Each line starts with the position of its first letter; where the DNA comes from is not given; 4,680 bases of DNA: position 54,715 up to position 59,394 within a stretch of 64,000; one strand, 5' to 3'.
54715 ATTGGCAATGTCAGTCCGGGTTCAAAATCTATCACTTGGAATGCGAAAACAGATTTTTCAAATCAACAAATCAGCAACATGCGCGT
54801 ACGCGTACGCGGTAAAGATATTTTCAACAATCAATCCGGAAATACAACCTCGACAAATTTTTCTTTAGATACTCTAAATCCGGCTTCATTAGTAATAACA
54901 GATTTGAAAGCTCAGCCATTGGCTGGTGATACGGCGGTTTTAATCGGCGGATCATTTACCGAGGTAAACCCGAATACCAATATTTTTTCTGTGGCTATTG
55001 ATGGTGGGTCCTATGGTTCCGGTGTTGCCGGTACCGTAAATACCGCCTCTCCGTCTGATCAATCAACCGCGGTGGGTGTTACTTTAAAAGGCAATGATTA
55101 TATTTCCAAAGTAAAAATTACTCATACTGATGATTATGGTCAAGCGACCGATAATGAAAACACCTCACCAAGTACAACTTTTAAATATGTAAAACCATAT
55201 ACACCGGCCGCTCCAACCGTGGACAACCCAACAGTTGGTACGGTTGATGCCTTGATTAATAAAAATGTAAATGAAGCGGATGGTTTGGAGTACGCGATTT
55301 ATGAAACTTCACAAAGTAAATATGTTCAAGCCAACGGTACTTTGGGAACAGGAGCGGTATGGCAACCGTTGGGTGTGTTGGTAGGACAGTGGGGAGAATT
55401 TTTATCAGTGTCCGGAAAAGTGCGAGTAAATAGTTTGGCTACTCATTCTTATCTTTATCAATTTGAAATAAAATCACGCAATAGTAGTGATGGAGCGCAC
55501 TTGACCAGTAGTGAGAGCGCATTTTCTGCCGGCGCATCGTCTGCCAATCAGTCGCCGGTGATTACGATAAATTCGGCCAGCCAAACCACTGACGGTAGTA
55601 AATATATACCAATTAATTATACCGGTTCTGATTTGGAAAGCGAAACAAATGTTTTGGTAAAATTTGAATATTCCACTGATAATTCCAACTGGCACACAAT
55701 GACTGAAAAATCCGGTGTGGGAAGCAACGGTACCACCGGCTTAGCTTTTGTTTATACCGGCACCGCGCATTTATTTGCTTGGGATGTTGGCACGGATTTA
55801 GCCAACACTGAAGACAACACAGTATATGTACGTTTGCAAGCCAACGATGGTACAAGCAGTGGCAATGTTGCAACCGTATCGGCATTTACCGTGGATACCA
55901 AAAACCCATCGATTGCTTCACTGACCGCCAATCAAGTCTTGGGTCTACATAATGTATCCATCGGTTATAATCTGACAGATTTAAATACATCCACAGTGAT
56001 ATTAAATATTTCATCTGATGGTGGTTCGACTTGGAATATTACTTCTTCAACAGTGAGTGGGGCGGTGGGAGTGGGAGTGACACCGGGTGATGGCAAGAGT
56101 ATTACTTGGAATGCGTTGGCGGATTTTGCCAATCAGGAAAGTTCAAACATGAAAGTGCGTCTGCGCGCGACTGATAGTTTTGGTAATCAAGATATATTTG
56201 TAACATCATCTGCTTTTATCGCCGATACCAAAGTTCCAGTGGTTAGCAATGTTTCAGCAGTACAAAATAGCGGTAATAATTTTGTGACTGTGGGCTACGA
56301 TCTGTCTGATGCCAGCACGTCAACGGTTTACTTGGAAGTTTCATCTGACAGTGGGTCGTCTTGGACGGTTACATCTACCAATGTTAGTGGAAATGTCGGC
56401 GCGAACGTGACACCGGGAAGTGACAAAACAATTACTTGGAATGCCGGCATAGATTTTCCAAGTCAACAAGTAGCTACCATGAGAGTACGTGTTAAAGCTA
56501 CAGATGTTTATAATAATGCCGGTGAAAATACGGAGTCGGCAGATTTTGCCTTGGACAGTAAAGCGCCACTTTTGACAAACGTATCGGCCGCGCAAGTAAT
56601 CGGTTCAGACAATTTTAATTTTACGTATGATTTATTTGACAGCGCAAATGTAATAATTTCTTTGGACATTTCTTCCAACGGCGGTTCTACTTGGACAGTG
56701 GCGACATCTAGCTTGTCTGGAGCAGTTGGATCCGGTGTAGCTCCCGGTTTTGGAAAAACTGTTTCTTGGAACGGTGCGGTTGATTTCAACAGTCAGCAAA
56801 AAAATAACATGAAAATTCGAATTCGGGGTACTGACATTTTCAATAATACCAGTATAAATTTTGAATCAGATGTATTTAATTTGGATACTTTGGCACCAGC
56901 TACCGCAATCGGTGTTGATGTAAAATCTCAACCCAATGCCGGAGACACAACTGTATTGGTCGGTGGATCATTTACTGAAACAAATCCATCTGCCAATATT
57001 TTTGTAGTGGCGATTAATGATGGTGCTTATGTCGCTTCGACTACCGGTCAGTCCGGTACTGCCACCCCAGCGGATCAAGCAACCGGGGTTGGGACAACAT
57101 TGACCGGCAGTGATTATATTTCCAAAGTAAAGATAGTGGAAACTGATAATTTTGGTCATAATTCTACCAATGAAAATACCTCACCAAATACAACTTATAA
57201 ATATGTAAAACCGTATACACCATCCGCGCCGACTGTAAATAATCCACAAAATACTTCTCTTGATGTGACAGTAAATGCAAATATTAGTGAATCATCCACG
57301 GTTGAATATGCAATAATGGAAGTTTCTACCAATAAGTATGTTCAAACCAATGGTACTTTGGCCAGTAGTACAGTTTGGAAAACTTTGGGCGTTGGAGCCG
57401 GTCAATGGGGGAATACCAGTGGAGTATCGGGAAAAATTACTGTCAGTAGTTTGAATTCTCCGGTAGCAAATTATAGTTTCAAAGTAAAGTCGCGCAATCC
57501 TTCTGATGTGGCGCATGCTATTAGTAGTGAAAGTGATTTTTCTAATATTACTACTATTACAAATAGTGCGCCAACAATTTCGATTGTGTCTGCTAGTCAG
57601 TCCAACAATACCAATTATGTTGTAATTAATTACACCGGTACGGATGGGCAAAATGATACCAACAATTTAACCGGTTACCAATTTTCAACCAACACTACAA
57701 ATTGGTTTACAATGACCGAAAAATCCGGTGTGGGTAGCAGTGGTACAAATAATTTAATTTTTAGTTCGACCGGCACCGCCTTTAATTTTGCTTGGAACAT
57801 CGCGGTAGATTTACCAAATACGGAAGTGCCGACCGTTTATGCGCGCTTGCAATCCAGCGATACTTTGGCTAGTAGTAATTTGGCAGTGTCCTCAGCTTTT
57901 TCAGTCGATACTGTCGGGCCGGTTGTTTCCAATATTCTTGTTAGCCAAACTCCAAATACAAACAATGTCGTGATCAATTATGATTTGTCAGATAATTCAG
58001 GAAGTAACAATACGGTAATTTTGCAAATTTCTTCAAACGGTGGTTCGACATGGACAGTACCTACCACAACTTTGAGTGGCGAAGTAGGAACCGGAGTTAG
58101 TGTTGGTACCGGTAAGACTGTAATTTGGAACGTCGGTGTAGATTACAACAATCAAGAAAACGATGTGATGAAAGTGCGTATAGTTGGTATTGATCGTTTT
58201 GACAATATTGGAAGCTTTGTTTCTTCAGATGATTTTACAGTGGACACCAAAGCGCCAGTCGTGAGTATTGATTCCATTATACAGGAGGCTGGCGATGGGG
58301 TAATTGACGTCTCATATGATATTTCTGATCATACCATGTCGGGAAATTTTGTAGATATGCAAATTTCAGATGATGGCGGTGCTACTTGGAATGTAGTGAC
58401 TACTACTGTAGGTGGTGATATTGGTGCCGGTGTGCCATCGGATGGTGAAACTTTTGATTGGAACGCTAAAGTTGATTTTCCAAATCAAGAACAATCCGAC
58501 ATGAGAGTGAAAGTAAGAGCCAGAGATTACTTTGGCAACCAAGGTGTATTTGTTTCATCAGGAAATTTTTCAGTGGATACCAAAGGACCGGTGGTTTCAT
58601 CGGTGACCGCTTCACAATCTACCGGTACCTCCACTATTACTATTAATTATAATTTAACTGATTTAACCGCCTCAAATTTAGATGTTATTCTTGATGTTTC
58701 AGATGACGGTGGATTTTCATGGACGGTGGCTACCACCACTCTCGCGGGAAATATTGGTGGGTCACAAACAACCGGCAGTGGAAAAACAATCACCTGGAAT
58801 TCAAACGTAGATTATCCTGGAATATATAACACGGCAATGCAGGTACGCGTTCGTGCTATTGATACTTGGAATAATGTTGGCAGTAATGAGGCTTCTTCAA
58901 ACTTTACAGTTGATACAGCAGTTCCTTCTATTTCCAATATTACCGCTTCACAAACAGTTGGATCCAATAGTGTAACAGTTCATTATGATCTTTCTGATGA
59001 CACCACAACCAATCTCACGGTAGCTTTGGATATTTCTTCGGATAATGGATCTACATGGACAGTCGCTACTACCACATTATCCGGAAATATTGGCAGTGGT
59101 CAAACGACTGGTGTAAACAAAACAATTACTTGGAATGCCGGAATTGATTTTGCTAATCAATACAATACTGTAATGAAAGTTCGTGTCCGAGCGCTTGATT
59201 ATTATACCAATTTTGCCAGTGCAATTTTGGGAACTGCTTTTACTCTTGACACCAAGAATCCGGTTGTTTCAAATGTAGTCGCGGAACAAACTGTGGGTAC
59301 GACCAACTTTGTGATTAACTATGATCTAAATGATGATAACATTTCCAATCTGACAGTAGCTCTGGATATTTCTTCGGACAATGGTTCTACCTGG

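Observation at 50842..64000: Giant (>4386 aa, truncated by window) Asp-box tandem-repeat surface protein missing from the ORF track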

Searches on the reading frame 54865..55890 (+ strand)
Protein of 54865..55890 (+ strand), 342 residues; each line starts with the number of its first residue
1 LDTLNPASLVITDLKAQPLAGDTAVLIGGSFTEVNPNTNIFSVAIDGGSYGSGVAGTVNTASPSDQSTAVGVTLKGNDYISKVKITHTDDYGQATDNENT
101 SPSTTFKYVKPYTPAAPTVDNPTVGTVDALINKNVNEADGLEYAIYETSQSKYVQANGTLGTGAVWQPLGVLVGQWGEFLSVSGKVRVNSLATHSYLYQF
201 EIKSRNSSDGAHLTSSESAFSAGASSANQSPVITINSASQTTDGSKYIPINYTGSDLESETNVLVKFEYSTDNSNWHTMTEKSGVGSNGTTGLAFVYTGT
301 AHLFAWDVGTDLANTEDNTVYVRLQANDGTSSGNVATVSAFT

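Call 18: search_protein_families(library=pfam, proteins=[window:54865-55890:+], max_evalue=5)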
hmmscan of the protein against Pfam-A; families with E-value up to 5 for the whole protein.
window:54865-55890:+ (342 aa): 3 families
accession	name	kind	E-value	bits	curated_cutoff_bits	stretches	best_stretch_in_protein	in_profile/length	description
PF22633.2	F5_F8_type_C_2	-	0.13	13.3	27.8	0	266-295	52-81/91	NedA-like, galactose-binding domain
PF25788.1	Ig_Rha78A_N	-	0.15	12.7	27.4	1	238-281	52-95/105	Rha78A-like, N-terminal immunoglobulin domain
PF00754.31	F5_F8_type_C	-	0.72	10.4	28.2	1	265-286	66-90/127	F5/8 type C domain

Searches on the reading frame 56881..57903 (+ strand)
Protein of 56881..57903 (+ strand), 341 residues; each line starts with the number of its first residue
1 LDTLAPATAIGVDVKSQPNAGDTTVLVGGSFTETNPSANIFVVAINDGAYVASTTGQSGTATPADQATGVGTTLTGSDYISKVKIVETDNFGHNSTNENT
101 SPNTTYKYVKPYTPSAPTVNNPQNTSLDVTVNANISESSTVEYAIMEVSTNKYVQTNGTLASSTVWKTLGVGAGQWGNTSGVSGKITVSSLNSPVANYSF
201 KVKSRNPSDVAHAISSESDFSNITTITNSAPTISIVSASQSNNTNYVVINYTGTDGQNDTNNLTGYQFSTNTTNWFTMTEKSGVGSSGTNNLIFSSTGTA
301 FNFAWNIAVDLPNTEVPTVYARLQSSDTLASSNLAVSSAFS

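Call 18: search_protein_families(library=pfam, proteins=[window:56881-57903:+], max_evalue=5)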
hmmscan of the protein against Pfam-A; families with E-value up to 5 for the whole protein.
window:56881-57903:+ (341 aa): 1 family
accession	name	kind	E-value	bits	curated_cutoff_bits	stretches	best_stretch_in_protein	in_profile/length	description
PF06703.16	SPC25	-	0.5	10.5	24.3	0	119-169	104-154/159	Microsomal signal peptidase 25 kDa subunit (SPC25)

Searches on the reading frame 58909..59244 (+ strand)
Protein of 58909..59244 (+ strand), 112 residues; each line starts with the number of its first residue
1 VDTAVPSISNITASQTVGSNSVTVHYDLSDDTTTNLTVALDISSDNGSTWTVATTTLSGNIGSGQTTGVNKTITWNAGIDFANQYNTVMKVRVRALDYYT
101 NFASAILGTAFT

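Call 17: search_protein_families(library=pfam, alignment_id=A1, max_evalue=1)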
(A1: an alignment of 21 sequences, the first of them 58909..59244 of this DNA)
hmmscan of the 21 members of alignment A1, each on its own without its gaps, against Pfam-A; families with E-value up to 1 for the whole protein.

A. member 1, window:58909-59244:+ (112 aa): 3 families
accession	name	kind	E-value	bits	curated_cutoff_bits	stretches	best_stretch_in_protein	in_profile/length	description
PF03404.22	Mo-co_dimer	-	0.019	15.4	22.7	1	40-101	48-112/138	Mo-co oxidoreductase dimerisation domain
PF22778.2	VCPO_2nd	-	0.066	13.7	27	1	10-110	55-158/177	VCPO second helical-bundle domain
PF21471.3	Reelin_subrepeat-B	-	0.07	13.3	27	1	19-61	48-83/127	Reelin subrepeat B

B. families by the number of members that match (of 21 scanned): 15 families
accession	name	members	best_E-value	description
PF21471.3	Reelin_subrepeat-B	8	0.0037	Reelin subrepeat B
PF02012.26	BNR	6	0.0066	BNR/Asp-box repeat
PF03404.22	Mo-co_dimer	6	0.0093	Mo-co oxidoreductase dimerisation domain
PF22579.2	Cbm74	2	0.089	Carbohydrate binding module-like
PF23040.1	PH_SSH1-like_1st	1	0.041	Protein phosphatase Slingshot homolog 1-like, PH domain-like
PF10448.14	POC3_POC4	1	0.049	20S proteasome chaperone assembly proteins 3 and 4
PF06755.17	CbtA_toxin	1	0.059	CbtA_toxin of type IV toxin-antitoxin system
PF19167.5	DUF5849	1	0.06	Family of unknown function (DUF5849)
PF22778.2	VCPO_2nd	1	0.066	VCPO second helical-bundle domain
PF24316.1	Tli3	1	0.12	T6SS Tli3 immunity protein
PF18474.7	DUF5614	1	0.13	Family of unknown function (DUF5614)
PF22221.2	NigD_N-like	1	0.13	Lipoprotein BF3042 OB domain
PF16039.10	DUF4791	1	0.15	Domain of unknown function (DUF4791)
PF17957.7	Big_7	1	0.18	Bacterial Ig domain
PF02933.23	CDC48_2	1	0.24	Cell division protein 48 (CDC48), domain 2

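Call 30: search_protein_representatives(alignment_id=A1)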
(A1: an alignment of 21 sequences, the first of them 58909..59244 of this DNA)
Query: 21 sequences, 112 profile positions. Proteins with E-value up to 0.001 (for the whole library): 4599; up to 1e-10: 1611; up to 1e-30: 105. The best 150 are listed.
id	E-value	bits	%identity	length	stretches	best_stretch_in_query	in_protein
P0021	0.0e+00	2922.1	-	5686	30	1-111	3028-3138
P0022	0.0e+00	1885.4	-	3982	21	1-112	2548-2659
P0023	0.0e+00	1461.7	-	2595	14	1-112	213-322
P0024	0.0e+00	1223.0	-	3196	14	1-112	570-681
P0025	0.0e+00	1061.3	-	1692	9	1-112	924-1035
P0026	1.8e-282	932.9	-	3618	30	4-100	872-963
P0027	3.4e-268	887.0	-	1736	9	1-111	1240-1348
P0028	4.6e-263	870.5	-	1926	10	1-111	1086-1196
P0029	7.9e-254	840.7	-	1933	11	1-111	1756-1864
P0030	6.7e-189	631.6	-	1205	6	2-112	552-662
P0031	2.7e-149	504.1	-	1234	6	1-111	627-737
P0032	1.6e-146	495.2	-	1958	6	1-112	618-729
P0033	3.6e-142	481.1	-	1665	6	1-111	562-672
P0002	3.8e-132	448.9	-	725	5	1-112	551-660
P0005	4.8e-118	403.4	-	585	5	1-112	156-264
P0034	1.1e-114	392.6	-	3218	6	1-111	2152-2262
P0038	6.9e-103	354.6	-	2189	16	1-98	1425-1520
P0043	4.9e-93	322.9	-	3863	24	17-98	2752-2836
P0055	9.4e-63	225.3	-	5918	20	5-101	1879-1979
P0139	5.5e-28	113.4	-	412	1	3-97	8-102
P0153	7.2e-26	106.6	-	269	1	4-98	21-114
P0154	1.4e-25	105.6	-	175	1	4-98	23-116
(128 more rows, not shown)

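Call 34: list_cluster_members(proteins=[P0021, P0022, P0024, P0025, P0034, P0026, P0038, P0043, P0055, P0153])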
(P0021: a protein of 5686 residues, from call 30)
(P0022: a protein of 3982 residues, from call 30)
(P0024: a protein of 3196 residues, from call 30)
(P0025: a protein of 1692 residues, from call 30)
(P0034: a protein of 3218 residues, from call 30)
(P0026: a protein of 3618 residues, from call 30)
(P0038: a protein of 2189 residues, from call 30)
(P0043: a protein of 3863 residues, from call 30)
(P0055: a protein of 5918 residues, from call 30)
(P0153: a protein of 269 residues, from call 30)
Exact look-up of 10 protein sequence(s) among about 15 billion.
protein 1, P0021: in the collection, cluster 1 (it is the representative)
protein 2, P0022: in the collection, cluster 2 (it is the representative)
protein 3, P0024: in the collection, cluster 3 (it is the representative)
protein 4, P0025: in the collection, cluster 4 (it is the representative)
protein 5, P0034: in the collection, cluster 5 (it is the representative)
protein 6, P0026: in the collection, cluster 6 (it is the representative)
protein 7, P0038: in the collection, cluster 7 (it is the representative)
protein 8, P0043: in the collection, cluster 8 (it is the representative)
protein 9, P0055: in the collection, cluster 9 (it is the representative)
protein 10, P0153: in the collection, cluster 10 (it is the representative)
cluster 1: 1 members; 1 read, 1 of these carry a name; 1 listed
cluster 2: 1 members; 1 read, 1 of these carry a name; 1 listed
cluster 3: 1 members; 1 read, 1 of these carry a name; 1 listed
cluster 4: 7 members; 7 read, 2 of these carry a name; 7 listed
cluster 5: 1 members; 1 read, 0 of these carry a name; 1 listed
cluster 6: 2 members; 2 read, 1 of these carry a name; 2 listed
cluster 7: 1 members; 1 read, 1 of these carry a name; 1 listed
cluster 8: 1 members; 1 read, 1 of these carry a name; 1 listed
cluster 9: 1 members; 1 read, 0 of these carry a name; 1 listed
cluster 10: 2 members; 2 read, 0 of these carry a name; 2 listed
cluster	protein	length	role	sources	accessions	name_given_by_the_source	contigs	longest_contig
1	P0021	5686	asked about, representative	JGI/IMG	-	hypothetical protein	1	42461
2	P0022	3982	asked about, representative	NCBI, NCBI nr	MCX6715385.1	MAG: hypothetical protein NTX72_06275 [Candidatus Uhrbacteria bacterium] | hypothetical protein [Candidatus Uhrbacteria bacterium]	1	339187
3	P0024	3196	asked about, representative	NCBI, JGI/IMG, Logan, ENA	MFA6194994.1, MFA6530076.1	MAG: Ig-like domain-containing protein [Patescibacteria group bacterium] | hypothetical protein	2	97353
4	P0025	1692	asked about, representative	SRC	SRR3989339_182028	-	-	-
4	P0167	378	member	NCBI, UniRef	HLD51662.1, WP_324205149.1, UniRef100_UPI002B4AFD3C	MAG TPA: hypothetical protein VJA82_00030, partial [Sediminibacterium sp.] | hypothetical protein n=1 Tax=Sediminibacterium sp. TaxID=1917865 RepID=UPI002B4AFD3C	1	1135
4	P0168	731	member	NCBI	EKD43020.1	MAG: hypothetical protein ACD_72C00502G0001, partial [uncultured bacterium]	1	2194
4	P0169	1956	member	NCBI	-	-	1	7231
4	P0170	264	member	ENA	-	-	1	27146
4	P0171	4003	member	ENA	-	-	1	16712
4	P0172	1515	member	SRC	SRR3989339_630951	-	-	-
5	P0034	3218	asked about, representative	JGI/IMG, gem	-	-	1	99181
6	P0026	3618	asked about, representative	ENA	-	-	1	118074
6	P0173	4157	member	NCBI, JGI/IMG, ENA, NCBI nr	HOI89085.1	MAG TPA: hypothetical protein PLK28_01080 [Candidatus Rifleibacterium sp.] | hypothetical protein [Candidatus Rifleibacterium sp.]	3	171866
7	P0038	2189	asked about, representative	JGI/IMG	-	hypothetical protein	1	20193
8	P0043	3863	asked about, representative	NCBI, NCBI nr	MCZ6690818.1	MAG: hypothetical protein O7H41_14595 [Planctomycetota bacterium] | hypothetical protein [Planctomycetota bacterium]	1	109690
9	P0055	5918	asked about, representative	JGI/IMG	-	-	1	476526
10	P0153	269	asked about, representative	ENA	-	-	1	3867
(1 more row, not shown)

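Call 79: search_solved_structures(query=A1, max_evalue=1, show_alignments=2)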
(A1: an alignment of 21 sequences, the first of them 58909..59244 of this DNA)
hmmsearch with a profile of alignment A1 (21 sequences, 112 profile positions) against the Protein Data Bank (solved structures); distinct sequences matched with E-value up to 1: 8.
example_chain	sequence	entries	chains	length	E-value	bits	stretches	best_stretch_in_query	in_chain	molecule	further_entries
7lbu_A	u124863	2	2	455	0.00018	24.7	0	31-67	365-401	Exo-alpha-sialidase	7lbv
3a7q_A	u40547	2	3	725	0.08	16.2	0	30-52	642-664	Reelin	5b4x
2e26_A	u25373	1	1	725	0.081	16.2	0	30-52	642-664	Reelin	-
9vy3_A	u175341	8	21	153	0.12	15.6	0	19-61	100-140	Propeptide, PepSY amd peptidase M4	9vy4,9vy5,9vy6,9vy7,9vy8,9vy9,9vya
8hls_A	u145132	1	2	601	0.24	14.6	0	39-58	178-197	Sialidase domain-containing protein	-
2jkb_A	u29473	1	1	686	0.74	13.1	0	22-51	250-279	SIALIDASE B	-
2vw0_A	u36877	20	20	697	0.79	13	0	22-51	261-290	SIALIDASE B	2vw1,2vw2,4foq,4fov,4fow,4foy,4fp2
7wvr_A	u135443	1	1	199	0.93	12.8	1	19-56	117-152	EXLX1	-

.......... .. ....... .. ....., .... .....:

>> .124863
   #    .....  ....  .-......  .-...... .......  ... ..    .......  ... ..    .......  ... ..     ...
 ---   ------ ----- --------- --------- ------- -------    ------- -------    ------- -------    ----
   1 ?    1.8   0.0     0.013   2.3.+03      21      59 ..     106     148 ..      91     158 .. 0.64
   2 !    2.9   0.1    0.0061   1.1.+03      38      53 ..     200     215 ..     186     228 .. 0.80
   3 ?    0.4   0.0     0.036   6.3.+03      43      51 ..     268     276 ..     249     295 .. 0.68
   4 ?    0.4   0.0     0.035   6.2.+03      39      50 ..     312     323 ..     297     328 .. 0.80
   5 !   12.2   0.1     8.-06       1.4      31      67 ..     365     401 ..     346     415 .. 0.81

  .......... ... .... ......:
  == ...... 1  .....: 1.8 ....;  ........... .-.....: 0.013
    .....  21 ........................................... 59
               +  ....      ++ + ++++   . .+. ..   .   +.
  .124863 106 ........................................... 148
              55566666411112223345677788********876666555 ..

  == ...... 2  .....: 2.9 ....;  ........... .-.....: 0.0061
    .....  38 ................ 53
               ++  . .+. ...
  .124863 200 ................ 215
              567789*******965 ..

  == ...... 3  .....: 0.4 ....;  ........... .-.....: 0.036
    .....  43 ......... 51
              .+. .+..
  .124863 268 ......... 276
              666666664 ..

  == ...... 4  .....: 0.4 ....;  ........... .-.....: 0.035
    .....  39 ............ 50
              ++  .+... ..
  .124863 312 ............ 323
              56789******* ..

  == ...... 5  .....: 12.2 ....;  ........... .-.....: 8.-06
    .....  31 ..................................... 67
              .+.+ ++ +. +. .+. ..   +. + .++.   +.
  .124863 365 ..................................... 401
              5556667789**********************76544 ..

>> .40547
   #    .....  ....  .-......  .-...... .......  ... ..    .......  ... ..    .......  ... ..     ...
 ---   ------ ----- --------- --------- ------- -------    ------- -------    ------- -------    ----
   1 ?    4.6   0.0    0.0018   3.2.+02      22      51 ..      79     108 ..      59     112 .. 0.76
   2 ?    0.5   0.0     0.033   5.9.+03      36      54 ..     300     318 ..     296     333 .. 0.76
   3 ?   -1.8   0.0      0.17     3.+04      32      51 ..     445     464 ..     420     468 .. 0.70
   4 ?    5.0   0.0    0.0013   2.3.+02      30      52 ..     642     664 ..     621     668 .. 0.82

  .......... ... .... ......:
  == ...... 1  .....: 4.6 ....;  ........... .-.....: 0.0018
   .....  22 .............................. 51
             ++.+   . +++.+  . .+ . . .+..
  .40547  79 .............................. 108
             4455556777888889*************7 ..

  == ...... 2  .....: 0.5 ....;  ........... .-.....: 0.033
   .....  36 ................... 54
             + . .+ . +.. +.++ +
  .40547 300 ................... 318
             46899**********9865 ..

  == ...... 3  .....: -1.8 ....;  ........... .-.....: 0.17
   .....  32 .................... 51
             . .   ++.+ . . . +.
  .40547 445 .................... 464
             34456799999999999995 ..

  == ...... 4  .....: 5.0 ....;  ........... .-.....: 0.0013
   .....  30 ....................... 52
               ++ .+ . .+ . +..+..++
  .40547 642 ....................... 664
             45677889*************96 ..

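Call 81: search_protein_families(library=pfam, proteins=[P0153, P0154, P0139, P0038, P0171], max_evalue=0.01)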
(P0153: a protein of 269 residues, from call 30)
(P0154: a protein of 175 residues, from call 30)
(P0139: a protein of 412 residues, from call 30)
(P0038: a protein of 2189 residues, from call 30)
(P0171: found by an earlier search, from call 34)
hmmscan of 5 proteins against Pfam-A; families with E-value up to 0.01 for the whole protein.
P0153 (269 aa): 1 family
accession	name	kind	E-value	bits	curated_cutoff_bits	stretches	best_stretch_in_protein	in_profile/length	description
PF03781.23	FGE-sulfatase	-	2.2e-18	67.3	23.3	2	192-265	179-255/255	Sulfatase-modifying factor enzyme 1-like domain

P0154 (175 aa): 1 family
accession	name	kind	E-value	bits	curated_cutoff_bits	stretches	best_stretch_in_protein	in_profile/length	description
PF03781.23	FGE-sulfatase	-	0.00017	21.8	23.3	1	122-173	4-52/255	Sulfatase-modifying factor enzyme 1-like domain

P0139 (412 aa): 1 family
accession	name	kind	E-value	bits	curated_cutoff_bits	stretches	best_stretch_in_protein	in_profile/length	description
PF03781.23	FGE-sulfatase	-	5.7e-47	161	23.3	1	104-406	3-254/255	Sulfatase-modifying factor enzyme 1-like domain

P0038 (2189 aa): 13 families
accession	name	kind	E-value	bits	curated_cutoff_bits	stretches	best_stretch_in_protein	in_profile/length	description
PF13517.12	FG-GAP_3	-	1.3e-39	135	26.9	7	286-345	1-61/61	FG-GAP-like repeat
PF13570.13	Beta-prop_ACSF4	-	1.8e-30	106.9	133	1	32-356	41-328/329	Beta-alanine-activating enzyme, beta-propeller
PF01839.29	FG-GAP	-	2.6e-29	101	22.1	3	44-69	3-35/37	FG-GAP repeat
PF21471.3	Reelin_subrepeat-B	-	3.4e-21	75.8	27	0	1238-1275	51-83/127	Reelin subrepeat B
PF25292.1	Beta-prop_CGLA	-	2.2e-17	64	26.8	2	143-219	37-109/316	Lambda-carrageenase beta-propeller domain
PF14783.12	BBS2_Mid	-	7.9e-17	61.8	27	0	235-261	3-29/108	Ciliary BBSome complex subunit 2, middle region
PF02012.26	BNR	-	9.7e-17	58.6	27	0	929-939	2-12/12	BNR/Asp-box repeat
PF03174.19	CHB_HEX_C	-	9.6e-14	51.5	23.6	0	1354-1371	35-52/76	Chitobiase/beta-hexosaminidase C-terminal domain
PF23274.1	DUF7077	-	1.2e-11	44.9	27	0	1425-1472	64-112/122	Domain of unknown function (DUF7077)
PF20773.4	InhA-like_MAM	-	3.8e-10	40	26.9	0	1328-1367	114-153/191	Immune inhibitor A-like, MAM domain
PF24316.1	Tli3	-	2.4e-08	34.8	27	0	1994-2023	78-107/129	T6SS Tli3 immunity protein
PF15907.11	Itfg2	-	2.4e-07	30.8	27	0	191-219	258-286/330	Integrin-alpha FG-GAP repeat-containing protein 2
PF23743.1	Beta-prop_BBS7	-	1.8e-06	28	27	1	48-118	176-249/299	BBS7 beta-propeller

P0171 (4003 aa): 1 family
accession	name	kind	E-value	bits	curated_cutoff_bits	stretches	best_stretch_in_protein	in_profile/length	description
PF21471.3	Reelin_subrepeat-B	-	8e-10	39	27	0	3485-3516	51-77/127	Reelin subrepeat B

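Call 82: search_protein_families(library=ncbifam, proteins=[P0171], max_evalue=0.001)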
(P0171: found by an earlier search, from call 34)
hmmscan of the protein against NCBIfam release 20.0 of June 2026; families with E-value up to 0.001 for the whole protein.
P0171 (4003 aa): 0 families
